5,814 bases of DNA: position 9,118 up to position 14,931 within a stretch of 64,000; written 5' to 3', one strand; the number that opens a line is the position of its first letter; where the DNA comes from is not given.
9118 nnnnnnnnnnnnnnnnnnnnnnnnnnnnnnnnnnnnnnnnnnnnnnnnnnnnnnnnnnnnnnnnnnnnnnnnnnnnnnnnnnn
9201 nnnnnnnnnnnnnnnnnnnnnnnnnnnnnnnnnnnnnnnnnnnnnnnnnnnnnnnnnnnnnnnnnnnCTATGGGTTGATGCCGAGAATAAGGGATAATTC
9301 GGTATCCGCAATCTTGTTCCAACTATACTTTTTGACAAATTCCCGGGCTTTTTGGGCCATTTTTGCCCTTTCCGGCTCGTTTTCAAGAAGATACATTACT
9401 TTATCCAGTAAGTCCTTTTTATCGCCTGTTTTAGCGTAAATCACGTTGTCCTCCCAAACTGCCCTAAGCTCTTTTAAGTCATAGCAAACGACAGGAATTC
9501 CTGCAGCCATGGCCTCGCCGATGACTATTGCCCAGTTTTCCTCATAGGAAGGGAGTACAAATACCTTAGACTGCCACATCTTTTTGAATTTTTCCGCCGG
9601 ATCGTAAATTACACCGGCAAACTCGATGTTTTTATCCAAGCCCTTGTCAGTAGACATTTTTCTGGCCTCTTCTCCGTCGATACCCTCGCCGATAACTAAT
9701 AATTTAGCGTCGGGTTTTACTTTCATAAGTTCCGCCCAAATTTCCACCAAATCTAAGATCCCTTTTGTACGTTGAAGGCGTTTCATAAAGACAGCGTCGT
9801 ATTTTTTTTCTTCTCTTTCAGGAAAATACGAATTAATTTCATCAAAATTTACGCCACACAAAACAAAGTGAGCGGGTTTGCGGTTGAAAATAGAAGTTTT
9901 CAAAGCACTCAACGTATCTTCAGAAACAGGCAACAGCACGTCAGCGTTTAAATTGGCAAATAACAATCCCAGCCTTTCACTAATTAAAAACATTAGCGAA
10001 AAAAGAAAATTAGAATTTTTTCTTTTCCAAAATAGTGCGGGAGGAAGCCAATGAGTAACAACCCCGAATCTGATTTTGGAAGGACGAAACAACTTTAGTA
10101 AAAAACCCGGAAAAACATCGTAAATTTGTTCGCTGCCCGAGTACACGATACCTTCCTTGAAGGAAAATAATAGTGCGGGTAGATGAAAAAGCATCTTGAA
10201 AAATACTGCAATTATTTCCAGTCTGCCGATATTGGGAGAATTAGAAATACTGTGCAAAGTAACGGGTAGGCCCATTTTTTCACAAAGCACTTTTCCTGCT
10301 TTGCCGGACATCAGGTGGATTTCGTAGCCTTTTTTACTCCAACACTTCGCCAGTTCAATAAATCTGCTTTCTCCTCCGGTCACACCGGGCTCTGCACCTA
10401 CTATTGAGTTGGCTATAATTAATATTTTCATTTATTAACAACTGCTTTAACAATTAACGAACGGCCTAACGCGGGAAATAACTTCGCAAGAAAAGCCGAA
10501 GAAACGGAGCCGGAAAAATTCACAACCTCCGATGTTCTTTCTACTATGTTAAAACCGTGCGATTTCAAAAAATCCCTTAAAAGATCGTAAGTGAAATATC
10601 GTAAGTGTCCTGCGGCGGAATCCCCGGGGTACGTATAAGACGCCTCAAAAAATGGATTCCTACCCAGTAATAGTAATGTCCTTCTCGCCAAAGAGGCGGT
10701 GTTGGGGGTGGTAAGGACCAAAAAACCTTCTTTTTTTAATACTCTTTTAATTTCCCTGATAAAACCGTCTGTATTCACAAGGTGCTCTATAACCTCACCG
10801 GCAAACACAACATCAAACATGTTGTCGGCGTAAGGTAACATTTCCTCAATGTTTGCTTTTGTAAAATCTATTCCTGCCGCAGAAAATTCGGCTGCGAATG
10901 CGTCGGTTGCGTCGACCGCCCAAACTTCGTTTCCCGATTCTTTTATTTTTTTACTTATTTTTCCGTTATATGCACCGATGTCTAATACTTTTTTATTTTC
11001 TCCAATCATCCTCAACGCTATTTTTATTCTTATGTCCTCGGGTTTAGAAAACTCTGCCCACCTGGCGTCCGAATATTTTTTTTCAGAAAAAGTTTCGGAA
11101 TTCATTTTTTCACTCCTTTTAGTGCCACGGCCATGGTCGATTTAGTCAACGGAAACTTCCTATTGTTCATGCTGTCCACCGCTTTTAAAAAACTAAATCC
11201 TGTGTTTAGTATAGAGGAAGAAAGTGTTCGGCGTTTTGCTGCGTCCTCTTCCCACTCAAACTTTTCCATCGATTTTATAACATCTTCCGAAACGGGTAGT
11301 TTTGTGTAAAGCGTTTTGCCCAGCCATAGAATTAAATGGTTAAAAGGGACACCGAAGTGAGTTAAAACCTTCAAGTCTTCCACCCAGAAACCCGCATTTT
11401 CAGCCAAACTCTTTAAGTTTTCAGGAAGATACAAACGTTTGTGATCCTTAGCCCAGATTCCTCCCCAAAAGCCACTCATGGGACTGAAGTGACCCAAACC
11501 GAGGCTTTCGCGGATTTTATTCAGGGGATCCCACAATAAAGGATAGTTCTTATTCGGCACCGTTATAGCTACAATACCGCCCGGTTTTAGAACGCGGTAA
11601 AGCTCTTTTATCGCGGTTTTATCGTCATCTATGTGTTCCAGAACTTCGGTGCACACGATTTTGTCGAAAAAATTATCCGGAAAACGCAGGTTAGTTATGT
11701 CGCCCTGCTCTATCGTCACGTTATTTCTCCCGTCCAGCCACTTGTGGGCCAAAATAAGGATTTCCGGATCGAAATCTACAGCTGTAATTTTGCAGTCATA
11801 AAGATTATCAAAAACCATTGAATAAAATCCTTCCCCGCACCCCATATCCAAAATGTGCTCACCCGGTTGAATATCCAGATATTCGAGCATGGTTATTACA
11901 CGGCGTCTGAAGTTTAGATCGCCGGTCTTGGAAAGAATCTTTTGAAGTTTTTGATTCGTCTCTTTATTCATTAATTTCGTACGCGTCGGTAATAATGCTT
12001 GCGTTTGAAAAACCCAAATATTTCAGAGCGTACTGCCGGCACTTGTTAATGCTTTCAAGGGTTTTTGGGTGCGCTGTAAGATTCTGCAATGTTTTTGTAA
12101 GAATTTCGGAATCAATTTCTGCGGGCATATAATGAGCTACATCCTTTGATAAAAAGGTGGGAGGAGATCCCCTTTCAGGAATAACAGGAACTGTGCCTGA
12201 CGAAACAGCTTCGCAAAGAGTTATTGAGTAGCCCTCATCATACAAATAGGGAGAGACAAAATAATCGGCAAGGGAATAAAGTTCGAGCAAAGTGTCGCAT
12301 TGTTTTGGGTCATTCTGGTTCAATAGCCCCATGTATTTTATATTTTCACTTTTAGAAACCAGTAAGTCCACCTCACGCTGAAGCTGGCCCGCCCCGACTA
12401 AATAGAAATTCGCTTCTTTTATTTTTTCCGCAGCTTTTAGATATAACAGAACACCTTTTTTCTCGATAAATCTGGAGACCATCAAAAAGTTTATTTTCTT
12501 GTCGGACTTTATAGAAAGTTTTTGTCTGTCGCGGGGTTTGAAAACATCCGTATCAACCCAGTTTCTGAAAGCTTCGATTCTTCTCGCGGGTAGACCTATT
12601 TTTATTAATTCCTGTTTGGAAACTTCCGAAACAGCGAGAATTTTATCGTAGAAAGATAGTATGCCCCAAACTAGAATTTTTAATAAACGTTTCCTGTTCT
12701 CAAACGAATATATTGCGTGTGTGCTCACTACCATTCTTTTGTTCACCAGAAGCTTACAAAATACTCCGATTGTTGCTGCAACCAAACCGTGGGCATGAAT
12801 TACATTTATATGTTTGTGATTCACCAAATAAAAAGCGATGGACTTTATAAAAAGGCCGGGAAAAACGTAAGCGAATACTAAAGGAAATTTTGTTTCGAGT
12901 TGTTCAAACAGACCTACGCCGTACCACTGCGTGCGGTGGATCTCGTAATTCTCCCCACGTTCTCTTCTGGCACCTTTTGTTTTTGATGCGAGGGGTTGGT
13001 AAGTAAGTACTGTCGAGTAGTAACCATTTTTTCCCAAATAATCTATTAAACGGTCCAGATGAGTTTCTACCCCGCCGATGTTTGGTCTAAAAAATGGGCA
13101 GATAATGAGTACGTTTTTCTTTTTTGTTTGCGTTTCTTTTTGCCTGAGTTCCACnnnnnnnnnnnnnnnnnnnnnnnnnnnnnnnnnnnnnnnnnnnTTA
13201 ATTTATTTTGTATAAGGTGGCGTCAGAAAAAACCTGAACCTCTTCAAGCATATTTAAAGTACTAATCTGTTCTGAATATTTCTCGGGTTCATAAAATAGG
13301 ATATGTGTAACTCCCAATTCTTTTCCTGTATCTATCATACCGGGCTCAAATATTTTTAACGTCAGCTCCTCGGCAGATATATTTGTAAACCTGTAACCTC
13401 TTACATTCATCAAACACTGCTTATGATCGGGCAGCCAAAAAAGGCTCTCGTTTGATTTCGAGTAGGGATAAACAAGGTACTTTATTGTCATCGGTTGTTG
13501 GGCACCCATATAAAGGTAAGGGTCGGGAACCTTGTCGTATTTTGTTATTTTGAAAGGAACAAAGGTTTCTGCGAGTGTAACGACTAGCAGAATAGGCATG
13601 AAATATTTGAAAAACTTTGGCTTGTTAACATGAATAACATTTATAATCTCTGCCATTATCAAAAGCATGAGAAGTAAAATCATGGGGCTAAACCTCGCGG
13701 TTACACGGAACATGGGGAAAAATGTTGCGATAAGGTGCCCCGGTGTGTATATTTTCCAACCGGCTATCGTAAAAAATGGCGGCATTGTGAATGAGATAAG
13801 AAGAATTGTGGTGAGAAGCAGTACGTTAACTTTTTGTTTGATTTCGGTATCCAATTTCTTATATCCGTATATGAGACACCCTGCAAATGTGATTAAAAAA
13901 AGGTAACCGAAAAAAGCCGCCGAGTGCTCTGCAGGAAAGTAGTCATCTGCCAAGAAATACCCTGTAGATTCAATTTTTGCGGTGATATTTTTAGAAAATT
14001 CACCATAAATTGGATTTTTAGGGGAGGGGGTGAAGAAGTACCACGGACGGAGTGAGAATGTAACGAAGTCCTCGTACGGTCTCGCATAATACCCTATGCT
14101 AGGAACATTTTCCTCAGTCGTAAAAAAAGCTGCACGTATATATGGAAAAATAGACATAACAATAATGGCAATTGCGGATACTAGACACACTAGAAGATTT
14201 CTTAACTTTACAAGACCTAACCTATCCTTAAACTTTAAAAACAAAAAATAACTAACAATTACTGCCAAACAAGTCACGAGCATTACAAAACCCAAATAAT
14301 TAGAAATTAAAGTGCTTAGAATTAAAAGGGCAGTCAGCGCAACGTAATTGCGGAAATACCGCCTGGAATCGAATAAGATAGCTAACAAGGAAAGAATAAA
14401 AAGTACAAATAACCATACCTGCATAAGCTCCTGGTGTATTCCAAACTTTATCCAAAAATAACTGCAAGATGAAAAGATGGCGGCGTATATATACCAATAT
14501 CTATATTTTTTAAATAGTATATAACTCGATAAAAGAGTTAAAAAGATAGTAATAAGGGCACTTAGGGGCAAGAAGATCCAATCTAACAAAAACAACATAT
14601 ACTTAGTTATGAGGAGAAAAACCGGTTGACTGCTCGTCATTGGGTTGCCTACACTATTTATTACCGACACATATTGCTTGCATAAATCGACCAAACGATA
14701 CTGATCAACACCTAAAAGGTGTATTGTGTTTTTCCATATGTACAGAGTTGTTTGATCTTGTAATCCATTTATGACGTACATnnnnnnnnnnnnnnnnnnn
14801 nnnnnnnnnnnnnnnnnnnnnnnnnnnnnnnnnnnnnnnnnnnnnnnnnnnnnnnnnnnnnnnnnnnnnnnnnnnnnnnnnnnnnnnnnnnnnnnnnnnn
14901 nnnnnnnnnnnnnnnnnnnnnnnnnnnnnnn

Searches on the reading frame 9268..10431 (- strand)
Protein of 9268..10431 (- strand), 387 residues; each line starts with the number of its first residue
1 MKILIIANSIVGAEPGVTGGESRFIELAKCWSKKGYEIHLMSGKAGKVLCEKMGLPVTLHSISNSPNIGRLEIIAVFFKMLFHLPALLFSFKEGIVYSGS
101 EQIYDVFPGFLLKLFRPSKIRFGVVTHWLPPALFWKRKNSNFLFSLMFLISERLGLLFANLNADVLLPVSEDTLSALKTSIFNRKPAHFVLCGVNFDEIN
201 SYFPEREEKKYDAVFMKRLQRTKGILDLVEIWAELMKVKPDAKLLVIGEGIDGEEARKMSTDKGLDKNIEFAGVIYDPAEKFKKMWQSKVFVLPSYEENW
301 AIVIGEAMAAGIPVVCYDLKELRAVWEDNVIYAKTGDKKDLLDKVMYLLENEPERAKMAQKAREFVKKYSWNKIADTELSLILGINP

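Call 10: search_protein_families(library=pfam, proteins=[window:9268-10431:-], max_evalue=0.001)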
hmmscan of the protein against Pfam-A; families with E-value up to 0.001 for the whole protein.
window:9268-10431:- (387 aa): 5 families
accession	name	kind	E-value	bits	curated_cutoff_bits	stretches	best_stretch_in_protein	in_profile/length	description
PF00534.26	Glycos_transf_1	-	1.9e-30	106.1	26.4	1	205-364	10-171/172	Glycosyl transferases group 1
PF13692.12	Glyco_trans_1_4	-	2.7e-22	80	27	1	213-351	4-142/142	Glycosyl transferases group 1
PF13524.12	Glyco_trans_1_2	-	3.3e-10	40.5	25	1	237-376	10-140/144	Glycosyl transferase-like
PF20706.3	GT4-conflict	-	3e-09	36.8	26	1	178-376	165-383/385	Family 4 Glycosyltransferase in conflict systems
PF13439.12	Glyco_transf_4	-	0.00033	21.2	28.5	1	18-197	2-169/170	Glycosyltransferase Family 4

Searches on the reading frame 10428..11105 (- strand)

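Call 10: search_protein_families(library=pfam, proteins=[window:10428-11105:-], max_evalue=0.001)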
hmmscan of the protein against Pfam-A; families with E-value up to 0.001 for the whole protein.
window:10428-11105:- (225 aa): 8 families
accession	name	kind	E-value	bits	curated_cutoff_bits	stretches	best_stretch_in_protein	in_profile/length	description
PF08241.18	Methyltransf_11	-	1.9e-18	67.3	21.2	1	41-131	1-95/95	Methyltransferase domain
PF13489.12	Methyltransf_23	-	1.2e-16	61.3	27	1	34-189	20-163/164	Methyltransferase domain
PF13847.12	Methyltransf_31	-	4.7e-14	52.7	27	1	36-136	3-114/145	Methyltransferase domain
PF13649.12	Methyltransf_25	-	3.5e-12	47.3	27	1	40-127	1-97/97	Methyltransferase domain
PF08242.18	Methyltransf_12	-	5.3e-10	40.3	30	1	41-129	1-98/98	Methyltransferase domain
PF07021.18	MetW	-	6e-06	26.5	21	1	28-152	5-129/193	Methionine biosynthesis protein MetW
PF05219.18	DREV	-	8.8e-06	25.5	26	1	36-131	94-186/265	DREV methyltransferase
PF08003.17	Methyltransf_9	-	0.00021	20.8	23.8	1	36-133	115-219/315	Protein of unknown function (DUF1698)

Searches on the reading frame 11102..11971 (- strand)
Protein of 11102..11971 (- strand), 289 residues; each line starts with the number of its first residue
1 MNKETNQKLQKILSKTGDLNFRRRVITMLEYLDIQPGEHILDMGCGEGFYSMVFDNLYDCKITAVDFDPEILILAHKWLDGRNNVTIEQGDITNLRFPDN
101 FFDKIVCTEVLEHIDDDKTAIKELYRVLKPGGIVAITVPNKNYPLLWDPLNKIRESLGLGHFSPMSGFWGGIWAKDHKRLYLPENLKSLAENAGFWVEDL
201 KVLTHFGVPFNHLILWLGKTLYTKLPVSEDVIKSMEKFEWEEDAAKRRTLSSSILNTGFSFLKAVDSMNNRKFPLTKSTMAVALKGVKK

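Call 10: search_protein_families(library=pfam, proteins=[window:11102-11971:-], max_evalue=0.001)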
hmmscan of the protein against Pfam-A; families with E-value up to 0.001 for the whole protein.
window:11102-11971:- (289 aa): 16 families
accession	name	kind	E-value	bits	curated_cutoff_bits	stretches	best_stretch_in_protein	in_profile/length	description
PF08241.18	Methyltransf_11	-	2.5e-25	89.4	21.2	1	41-136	1-95/95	Methyltransferase domain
PF13649.12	Methyltransf_25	-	2.5e-22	79.8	27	1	40-132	1-97/97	Methyltransferase domain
PF13847.12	Methyltransf_31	-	1.7e-20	73.6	27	1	35-151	2-120/145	Methyltransferase domain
PF13489.12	Methyltransf_23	-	1.6e-18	67.4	27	1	31-198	19-162/164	Methyltransferase domain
PF08242.18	Methyltransf_12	-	2.2e-14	54.4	30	1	41-134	1-98/98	Methyltransferase domain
PF01209.24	Ubie_methyltran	-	3.8e-12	46.5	20.1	1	33-136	44-151/233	ubiE/COQ5 methyltransferase family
PF02353.26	CMAS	-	1.6e-10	41.2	27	1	25-136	51-164/273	Mycolic acid cyclopropane synthetase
PF01135.25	PCMT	-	2e-08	34.7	20.3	1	27-140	64-175/210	Protein-L-isoaspartate(D-aspartate) O-methyltransferase (PCMT)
PF07021.18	MetW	-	6.3e-05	23.1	21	1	34-140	11-111/193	Methionine biosynthesis protein MetW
PF05401.17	NodS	-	0.00011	22.6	24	1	38-134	45-142/201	Nodulation protein S (NodS)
PF00891.24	Methyltransf_2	-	0.00014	21.7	22.3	1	27-136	53-164/210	O-methyltransferase domain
PF06325.19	PrmA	-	0.00022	21.2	22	1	26-135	152-257/296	Ribosomal protein L11 methyltransferase (PrmA)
PF00398.26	RrnaAD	-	0.00023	20.8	24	1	29-101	23-94/263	Ribosomal RNA adenine dimethylase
PF05175.20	MTS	-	0.00026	21.1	23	1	28-107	23-104/170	Methyltransferase small domain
PF01728.25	FtsJ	-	0.00041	20.8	24.1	1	28-100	12-83/181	FtsJ-like methyltransferase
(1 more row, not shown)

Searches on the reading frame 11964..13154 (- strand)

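Call 10: search_protein_families(library=pfam, proteins=[window:11964-13154:-], max_evalue=0.001)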
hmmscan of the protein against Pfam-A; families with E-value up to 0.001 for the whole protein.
window:11964-13154:- (396 aa): 4 families
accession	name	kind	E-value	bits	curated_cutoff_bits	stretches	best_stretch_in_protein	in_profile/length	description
PF13439.12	Glyco_transf_4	-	1.6e-17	64.5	28.5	1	26-203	1-169/170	Glycosyltransferase Family 4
PF00534.26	Glycos_transf_1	-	5.6e-14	52.5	26.4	1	207-368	3-164/172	Glycosyl transferases group 1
PF13692.12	Glyco_trans_1_4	-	8.8e-13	49.2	27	1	222-359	3-139/142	Glycosyl transferases group 1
PF13579.12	Glyco_trans_4_4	-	8.1e-07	30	29.7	1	27-199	1-158/158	Glycosyl transferase 4-like domain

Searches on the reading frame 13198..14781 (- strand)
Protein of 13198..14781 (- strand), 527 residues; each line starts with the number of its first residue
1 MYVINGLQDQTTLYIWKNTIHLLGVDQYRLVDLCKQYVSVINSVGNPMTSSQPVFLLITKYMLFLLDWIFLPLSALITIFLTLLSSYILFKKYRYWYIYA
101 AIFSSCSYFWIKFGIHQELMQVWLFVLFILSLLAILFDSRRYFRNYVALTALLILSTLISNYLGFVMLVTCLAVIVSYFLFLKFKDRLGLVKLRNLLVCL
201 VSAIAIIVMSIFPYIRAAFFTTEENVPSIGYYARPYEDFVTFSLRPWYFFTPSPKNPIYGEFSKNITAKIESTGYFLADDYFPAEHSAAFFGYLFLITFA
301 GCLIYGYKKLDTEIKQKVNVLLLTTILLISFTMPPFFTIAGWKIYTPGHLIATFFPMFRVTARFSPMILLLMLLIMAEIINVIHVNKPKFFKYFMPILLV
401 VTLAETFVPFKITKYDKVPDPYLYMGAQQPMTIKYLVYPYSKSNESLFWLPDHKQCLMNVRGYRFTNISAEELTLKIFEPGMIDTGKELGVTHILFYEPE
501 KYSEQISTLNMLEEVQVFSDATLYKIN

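Call 10: search_protein_families(library=pfam, proteins=[window:13198-14781:-], max_evalue=0.001)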
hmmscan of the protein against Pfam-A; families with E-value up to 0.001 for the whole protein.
window:13198-14781:- (527 aa): 0 families

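Call 18: search_protein_families(library=ncbifam, proteins=[window:13198-14781:-], max_evalue=0.01)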
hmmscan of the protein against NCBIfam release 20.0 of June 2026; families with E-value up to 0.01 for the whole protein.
window:13198-14781:- (527 aa): 0 families

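Call 65: find_homologous_proteins(query=window:13198-14781:-, max_evalue=0.00001)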
Query window:13198-14781:- (527 aa): 73 proteins with E <= 0.00001 among 8000 candidates.
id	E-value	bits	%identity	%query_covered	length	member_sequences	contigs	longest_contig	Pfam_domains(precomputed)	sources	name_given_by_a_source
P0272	0.0e+0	1167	100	100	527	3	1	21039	-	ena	-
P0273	2.6e-196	672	62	100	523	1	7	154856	PF19830.5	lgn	-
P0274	5.0e-142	493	46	100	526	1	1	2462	PF19830.5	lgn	-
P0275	1.1e-129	452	53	82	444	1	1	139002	-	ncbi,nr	ncbi:MAG: hypothetical protein KatS3mg101_0332 [Patescibacteria group bacterium]|nr:MAG: hypothetica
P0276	6.9e-108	380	41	100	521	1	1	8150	PF19830.5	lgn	-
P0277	1.8e-101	359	43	86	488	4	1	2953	-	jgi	-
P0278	3.8e-98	348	38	100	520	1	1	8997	-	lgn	-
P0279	3.6e-94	335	38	100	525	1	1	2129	PF19830.5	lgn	-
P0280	4.8e-91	324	36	96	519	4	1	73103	-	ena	-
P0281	6.3e-91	324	36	99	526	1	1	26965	PF19830.5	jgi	jgi:hypothetical protein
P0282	1.8e-88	316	37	100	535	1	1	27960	-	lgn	-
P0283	2.4e-87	312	36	100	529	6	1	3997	-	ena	-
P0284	6.0e-87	311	36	98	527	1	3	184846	-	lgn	-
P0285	1.4e-86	310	35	100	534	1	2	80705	-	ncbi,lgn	-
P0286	2.5e-86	309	36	100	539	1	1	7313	-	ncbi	-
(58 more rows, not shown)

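Call 76: predict_structure(alignment_id=A2)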
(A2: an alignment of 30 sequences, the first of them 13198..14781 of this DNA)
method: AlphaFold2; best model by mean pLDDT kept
length: 527 residues; sequences in the alignment: 30
mean_pLDDT: 88.5   pTM: 0.89
mean pLDDT of the five models: 88.5, 88.2, 88.0, 86.8, 86.3
residues with pLDDT >= 90: 324; 70-90: 168; 50-70: 18; < 50: 17
segments of 3 or more residues with pLDDT < 50: 21-29, 223-230
pLDDT, mean of each block of 10 residues (from residue 1): 84 78 44 74 79 90 87 92 97 97 92 88 97 87 89 96 96 96 79 93 95 82 49 71 86 90 90 79 82 96 95 95 97 88 91 89 95 98 95 97 92 91 91 93 93 92 85 93 93 95 89 94 96
secondary structure, 60 per line:
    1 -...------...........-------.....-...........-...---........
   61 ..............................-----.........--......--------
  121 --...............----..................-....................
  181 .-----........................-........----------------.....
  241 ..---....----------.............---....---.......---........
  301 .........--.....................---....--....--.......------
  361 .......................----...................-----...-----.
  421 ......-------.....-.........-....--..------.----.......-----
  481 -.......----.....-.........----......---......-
elements in order: E2-4 H11-21 H29-33 H35-45 H53-90 H96-104 H107-112 H123-137 H142-159 H161-181 H187-210 H212-219 H236-242 H246-249 H260-272 H276-279 H283-289 H293-309 H312-332 E336-339 E342-345 H348-354 H361-383 H388-406 E412-414 H420-426 E434-438 H440-448 H450-453 H470-475 H482-488 E493-497 H499-507 E512-517 E521-526
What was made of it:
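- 13198..14781 (-): 527-aa membrane protein (DUF6311-like) with a GT-C_A-type fold. It is not a Wzy-like polymerase. AF2 pLDDT 88.5 (call 76).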

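Call 79: fold_search(model_id=the predicted structure, library=pdb)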
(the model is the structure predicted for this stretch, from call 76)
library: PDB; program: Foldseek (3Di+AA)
matches with E <= 10: 173; with E <= 0.001: 4
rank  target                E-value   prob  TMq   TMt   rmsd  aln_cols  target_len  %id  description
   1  7zlh_A                1.3e-04  1.00  0.39  0.33  11.9       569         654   11  Cryo-EM structure of C-mannosyltransferase CeDPY19, in apo state, bound to CMT2-Fab and anti-Fab nanobody (released 2023-01-11)
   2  7zlg_A                2.7e-04  1.00  0.37  0.31  12.5       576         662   10  Cryo-EM structure of C-mannosyltransferase CeDPY19, in complex with acceptor peptide and bound to CMT2-Fab and anti-Fa (released 2023-01-11)
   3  7zli_A                6.7e-04  1.00  0.51  0.42  13.0       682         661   11  Cryo-EM structure of C-mannosyltransferase CeDPY19, in complex with Dol25-P-Man and bound to CMT2-Fab and anti-Fab nan (released 2023-01-11)
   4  5f15                  6.7e-04  1.00  0.33  0.32  19.4       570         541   12  Crystal Structure of ArnT from Cupriavidus metallidurans bound to Undecaprenyl phosphate (released 2016-02-17)
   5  5ezm                  1.7e-03  1.00  0.32  0.31  20.5       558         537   11  Crystal Structure of ArnT from Cupriavidus metallidurans in the apo state (released 2016-02-17)
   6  6wby                  4.7e-03  1.00  0.49  0.23   8.2       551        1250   11  Single-Particle Cryo-EM Structure of Arabinofuranosyltransferase AftD from Mycobacteria, Mutant R1389S Class 2 (released 2020-05-13)
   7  8pn9_A                7.2e-03  1.00  0.49  0.41  14.0       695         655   11  Structure of human oligosaccharyltransferase OST-A complex bound to NGI-1 (released 2024-05-08)
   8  6wbx                  8.1e-03  1.00  0.48  0.22   8.2       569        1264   10  Single-Particle Cryo-EM Structure of Arabinofuranosyltransferase AftD from Mycobacteria, Mutant R1389S Class 1 (released 2020-05-13)
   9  6ezn_F                8.5e-03  1.00  0.48  0.41  14.5       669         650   10  Cryo-EM structure of the yeast oligosaccharyltransferase (OST) complex (released 2018-01-17)
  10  8if8_C                2.0e-02  1.00  0.45  0.40  14.2       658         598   11  Arabinosyltransferase AftA (released 2023-05-31)
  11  8if8_B                2.1e-02  1.00  0.47  0.41   9.8       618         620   10  Arabinosyltransferase AftA (released 2023-05-31)
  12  6gxc_A                1.3e-01  0.92  0.39  0.31  11.1       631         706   10  Bacterial oligosaccharyltransferase PglB in complex with an inhibitory peptide and a reactive lipid-linked oligosaccha (released 2018-11-14)
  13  3vu0_A                1.3e-01  1.00  0.17  0.51   4.9       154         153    9  Crystal structure of the C-terminal globular domain of oligosaccharyltransferase (AfAglB-S2, AF_0040, O30195_ARCFU) fr (released 2013-01-23)
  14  5ogl_A                2.5e-01  0.85  0.39  0.32  10.9       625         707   10  Structure of bacterial oligosaccharyltransferase PglB in complex with an acceptor peptide and an lipid-linked oligosac (released 2017-10-25)
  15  3rce_A                5.2e-01  0.82  0.41  0.33  15.2       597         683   10  Bacterial oligosaccharyltransferase PglB (released 2011-06-15)
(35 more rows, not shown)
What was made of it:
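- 13198..14781 (-): Foldseek hits DPY19, ArnT, AftD and STT3 (call 79).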
